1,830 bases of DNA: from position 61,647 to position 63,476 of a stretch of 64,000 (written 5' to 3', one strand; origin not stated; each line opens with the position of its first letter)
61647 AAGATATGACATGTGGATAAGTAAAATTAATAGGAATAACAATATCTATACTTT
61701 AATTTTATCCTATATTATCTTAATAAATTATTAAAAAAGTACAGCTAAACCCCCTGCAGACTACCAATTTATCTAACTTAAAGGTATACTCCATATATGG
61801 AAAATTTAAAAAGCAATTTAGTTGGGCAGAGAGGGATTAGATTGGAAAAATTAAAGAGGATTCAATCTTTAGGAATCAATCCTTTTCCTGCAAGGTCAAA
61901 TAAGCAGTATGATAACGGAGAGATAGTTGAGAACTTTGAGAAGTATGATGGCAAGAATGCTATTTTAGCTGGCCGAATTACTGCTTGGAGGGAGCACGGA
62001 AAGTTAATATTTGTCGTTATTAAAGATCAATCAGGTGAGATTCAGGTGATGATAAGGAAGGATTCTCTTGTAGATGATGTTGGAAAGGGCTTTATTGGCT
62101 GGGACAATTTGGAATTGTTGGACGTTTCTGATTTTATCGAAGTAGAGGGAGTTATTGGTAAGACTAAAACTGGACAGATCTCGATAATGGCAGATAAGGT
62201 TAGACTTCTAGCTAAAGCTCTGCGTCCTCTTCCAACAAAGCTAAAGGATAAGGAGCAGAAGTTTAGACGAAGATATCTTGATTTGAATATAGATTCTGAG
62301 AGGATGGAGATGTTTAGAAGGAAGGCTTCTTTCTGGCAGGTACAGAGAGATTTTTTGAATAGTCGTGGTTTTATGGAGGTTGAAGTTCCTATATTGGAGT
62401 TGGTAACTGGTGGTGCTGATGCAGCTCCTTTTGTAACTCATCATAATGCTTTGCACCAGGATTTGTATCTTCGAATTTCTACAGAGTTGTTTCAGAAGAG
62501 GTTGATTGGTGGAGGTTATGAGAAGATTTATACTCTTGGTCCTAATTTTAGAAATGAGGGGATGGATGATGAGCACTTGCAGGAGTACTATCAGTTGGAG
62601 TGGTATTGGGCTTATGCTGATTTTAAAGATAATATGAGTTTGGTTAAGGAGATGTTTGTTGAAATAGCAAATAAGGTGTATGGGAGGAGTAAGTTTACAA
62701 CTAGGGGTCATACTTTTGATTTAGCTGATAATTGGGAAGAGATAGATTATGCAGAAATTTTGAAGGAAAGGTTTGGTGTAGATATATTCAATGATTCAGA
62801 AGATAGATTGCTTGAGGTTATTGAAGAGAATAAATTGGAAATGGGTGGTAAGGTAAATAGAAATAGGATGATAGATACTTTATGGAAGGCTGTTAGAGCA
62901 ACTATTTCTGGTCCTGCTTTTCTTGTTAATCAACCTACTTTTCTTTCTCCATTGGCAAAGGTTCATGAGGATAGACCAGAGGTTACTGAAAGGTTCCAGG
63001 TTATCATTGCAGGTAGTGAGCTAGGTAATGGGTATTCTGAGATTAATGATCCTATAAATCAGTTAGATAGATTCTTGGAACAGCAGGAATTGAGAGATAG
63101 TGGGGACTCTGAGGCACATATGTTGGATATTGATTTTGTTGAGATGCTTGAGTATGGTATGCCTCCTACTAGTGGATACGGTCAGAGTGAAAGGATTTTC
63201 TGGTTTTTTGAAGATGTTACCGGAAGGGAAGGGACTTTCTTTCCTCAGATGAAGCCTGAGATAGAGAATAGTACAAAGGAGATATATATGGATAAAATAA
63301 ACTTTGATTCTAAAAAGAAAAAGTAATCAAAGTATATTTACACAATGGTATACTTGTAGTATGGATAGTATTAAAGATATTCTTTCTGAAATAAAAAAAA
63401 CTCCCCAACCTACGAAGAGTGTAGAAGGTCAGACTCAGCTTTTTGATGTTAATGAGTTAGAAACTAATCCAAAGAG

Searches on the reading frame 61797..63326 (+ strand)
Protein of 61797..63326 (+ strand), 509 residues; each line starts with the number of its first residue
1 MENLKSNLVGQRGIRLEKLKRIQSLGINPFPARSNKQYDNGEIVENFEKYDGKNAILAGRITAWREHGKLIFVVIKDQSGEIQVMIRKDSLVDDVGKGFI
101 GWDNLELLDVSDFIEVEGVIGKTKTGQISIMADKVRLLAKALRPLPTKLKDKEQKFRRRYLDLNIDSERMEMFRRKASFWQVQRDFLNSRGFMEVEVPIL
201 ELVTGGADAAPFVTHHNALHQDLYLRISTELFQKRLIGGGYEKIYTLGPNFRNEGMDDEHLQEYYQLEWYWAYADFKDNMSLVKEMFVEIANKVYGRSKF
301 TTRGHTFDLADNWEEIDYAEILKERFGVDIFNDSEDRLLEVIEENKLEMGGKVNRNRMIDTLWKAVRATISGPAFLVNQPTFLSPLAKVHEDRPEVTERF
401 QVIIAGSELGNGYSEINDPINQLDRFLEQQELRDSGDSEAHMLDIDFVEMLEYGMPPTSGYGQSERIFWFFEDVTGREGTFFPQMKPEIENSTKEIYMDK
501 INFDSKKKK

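Call 65: search_protein_families(library=pfam, proteins=[window:61797-63326:+], max_evalue=0.0001)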
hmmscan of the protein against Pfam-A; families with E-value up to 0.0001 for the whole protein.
window:61797-63326:+ (509 aa): 2 families
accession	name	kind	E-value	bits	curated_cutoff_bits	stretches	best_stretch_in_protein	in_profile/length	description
PF00152.25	tRNA-synt_2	-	5.6e-61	206.7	25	1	152-471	2-292/308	tRNA synthetases class II (D, K and N)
PF01336.31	tRNA_anti-codon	-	4.9e-12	46.1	27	1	57-138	3-75/75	OB-fold nucleic acid binding domain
